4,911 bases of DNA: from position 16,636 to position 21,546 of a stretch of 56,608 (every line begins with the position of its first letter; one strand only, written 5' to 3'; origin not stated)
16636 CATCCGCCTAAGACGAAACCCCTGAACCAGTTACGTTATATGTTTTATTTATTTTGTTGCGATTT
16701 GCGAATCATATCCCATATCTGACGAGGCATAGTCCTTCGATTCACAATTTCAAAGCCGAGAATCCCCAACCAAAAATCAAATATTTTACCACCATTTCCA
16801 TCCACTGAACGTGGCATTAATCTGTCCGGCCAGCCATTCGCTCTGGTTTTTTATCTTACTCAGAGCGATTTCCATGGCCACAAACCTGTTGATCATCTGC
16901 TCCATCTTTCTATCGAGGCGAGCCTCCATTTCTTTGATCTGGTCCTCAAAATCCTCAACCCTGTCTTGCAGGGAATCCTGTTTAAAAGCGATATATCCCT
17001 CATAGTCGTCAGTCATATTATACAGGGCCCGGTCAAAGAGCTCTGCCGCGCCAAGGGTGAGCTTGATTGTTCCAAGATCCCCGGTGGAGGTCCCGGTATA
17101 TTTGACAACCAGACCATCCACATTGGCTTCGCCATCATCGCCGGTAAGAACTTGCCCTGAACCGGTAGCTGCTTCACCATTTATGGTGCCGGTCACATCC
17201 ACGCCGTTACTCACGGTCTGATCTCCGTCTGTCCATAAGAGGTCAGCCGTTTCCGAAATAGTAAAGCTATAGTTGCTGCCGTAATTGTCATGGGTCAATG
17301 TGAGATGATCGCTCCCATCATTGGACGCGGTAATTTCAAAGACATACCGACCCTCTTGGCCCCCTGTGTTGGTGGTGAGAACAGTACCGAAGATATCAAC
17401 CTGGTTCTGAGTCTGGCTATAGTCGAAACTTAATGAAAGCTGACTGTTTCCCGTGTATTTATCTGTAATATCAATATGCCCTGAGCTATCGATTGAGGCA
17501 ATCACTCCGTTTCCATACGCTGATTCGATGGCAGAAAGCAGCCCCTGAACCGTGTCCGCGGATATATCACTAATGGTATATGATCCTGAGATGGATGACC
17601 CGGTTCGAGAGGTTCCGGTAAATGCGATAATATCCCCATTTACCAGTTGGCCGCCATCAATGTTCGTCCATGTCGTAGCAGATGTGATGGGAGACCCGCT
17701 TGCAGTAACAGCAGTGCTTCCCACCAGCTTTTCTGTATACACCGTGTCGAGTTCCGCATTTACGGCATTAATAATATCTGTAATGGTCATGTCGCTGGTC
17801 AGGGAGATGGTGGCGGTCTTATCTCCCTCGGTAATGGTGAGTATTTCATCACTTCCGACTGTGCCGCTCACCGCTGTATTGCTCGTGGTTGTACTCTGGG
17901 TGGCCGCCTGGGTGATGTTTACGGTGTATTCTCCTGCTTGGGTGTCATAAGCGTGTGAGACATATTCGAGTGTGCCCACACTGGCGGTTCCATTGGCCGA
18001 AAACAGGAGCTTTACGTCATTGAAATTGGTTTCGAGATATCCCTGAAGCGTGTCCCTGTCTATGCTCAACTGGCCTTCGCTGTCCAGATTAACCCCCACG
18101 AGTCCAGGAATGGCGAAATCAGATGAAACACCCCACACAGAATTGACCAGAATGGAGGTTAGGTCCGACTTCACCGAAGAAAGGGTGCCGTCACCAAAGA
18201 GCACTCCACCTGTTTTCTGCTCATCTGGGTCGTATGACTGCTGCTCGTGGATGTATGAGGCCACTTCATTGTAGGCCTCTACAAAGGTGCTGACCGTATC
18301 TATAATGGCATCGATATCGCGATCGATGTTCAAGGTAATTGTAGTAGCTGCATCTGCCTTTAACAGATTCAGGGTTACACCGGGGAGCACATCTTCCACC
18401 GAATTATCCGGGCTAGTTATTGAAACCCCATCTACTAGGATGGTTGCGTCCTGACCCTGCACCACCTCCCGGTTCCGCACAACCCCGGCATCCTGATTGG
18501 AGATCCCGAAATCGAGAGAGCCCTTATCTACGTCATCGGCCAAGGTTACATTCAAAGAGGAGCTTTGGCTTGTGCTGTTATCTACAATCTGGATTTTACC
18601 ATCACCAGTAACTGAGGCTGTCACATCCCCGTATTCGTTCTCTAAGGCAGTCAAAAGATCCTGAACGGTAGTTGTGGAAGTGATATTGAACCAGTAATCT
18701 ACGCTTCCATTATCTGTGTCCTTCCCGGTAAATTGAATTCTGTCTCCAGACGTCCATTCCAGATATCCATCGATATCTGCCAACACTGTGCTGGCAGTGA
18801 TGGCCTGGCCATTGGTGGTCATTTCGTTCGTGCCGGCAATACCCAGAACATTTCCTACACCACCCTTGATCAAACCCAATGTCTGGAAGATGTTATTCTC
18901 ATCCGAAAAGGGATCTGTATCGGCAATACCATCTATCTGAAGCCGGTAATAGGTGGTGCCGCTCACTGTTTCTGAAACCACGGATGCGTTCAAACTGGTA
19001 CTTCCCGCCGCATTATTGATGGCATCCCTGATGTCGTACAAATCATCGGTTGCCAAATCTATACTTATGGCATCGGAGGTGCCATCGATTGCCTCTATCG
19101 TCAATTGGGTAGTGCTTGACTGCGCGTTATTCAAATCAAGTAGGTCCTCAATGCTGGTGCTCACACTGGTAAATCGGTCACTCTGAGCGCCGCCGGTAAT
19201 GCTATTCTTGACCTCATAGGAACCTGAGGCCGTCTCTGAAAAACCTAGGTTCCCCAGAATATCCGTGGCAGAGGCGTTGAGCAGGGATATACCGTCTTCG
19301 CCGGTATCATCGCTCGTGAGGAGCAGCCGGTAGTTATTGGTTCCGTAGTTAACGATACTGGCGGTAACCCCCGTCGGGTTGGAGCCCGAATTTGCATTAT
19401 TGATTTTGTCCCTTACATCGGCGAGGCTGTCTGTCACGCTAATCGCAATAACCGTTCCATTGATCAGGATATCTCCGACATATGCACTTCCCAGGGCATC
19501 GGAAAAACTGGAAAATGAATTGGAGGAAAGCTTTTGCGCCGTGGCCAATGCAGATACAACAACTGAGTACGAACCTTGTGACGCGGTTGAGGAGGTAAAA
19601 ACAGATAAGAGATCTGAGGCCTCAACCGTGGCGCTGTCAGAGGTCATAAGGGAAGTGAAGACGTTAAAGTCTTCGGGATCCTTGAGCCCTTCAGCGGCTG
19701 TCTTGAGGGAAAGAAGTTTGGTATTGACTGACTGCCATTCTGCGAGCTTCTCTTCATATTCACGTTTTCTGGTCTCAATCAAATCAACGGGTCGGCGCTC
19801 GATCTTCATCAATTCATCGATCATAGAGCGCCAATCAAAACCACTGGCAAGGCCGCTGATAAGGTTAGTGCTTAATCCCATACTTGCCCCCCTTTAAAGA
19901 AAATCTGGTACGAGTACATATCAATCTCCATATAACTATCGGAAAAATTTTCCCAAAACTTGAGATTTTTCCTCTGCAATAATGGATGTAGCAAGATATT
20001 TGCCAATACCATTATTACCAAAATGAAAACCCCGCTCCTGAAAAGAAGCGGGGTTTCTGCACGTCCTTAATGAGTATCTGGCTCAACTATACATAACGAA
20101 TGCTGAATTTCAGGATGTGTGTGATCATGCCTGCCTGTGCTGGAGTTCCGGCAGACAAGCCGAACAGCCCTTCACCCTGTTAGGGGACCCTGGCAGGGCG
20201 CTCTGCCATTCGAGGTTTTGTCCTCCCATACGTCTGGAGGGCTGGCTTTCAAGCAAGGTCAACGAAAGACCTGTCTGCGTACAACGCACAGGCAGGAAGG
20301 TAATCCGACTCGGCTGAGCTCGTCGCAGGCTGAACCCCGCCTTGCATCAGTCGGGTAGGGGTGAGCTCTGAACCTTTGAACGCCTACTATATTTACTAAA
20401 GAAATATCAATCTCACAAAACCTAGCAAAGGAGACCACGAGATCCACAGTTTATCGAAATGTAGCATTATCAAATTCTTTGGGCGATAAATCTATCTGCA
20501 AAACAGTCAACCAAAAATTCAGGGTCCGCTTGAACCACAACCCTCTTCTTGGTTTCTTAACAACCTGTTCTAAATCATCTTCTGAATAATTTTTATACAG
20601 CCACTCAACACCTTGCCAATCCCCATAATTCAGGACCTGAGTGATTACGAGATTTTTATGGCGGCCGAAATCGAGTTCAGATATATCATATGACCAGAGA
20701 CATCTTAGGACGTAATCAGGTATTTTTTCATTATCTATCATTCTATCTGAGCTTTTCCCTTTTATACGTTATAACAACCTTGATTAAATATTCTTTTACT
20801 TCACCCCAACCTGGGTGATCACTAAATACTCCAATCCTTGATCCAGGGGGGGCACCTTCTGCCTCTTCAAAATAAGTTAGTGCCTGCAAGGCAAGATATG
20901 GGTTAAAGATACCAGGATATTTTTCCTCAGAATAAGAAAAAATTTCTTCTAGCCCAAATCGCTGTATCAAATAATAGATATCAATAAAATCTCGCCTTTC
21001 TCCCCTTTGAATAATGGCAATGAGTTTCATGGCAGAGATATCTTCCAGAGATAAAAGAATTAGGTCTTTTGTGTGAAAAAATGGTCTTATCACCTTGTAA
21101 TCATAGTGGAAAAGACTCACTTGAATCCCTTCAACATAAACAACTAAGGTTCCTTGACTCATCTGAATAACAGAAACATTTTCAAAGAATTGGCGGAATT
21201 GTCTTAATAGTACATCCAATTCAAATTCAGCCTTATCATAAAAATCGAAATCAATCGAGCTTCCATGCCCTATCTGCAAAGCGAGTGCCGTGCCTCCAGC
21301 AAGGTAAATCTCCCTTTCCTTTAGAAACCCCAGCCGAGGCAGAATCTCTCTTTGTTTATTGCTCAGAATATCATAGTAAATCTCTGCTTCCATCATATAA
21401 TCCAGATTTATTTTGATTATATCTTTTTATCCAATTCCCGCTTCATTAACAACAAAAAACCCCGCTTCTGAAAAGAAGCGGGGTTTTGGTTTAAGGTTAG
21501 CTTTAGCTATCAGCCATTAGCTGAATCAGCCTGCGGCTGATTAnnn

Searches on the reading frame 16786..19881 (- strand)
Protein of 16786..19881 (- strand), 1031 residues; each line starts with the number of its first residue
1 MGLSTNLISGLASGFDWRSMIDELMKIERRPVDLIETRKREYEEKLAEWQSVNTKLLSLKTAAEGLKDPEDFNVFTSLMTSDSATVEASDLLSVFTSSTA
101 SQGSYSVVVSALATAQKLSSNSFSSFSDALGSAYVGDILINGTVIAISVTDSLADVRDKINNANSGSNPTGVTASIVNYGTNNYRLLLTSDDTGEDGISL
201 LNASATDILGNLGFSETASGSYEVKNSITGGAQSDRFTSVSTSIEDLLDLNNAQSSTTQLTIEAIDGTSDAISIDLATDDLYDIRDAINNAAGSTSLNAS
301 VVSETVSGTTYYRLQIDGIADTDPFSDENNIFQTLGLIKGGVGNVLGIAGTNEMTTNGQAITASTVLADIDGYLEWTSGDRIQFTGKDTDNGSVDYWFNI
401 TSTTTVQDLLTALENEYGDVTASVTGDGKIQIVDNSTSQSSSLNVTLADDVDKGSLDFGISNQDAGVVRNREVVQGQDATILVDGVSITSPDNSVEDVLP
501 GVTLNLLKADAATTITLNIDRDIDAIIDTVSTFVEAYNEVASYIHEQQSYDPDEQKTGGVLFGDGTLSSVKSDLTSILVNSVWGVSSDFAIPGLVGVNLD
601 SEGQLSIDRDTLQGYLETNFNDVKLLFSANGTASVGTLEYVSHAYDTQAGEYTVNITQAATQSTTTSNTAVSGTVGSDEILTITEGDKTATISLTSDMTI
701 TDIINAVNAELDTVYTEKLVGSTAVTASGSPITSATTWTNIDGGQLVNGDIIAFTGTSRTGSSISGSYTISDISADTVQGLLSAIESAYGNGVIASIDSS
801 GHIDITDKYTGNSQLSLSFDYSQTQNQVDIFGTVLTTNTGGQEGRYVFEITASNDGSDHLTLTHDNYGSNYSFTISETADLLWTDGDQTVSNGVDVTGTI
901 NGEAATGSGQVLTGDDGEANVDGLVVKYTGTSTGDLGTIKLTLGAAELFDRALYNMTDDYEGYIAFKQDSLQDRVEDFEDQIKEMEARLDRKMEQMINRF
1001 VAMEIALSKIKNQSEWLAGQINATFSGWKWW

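Call 9: search_protein_families(library=pfam, proteins=[window:16786-19881:-])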
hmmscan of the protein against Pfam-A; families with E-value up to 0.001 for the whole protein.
window:16786-19881:- (1031 aa): 3 families
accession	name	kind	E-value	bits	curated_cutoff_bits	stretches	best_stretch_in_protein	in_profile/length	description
PF07195.17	FliD_C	-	4.4e-41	141.3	25.4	2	476-660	1-184/236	Flagellar hook-associated protein 2 C-terminus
PF02465.23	FliD_N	-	1.1e-22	80.9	24.8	1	13-116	1-97/97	Flagellar hook-associated protein 2 N-terminus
PF07196.18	Flagellin_IN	-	7.8e-12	45.6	22.7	2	141-192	12-55/55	Flagellin hook IN motif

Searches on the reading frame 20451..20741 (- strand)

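Call 9: search_protein_families(library=pfam, proteins=[window:20451-20741:-])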
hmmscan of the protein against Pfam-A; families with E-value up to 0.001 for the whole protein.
window:20451-20741:- (96 aa): 1 family
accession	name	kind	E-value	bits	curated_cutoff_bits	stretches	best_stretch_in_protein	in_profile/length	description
PF21956.1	DUF6922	-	2.5e-12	46.5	27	1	13-61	4-52/52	Family of unknown function (DUF6922)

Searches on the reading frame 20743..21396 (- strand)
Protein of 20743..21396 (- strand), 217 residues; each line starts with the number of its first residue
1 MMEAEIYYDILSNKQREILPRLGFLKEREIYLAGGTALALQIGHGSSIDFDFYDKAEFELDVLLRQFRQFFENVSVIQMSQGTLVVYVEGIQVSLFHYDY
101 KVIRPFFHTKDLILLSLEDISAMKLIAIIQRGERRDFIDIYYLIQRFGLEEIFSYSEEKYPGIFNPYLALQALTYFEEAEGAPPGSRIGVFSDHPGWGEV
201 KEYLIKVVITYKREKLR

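Call 9: search_protein_families(library=pfam, proteins=[window:20743-21396:-])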
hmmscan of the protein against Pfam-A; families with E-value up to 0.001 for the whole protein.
window:20743-21396:- (217 aa): 1 family
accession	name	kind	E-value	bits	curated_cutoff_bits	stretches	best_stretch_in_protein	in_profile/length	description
PF08843.17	AbiEii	-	1.6e-10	41.8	22.5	1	28-149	13-173/238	Nucleotidyl transferase AbiEii toxin, Type IV TA system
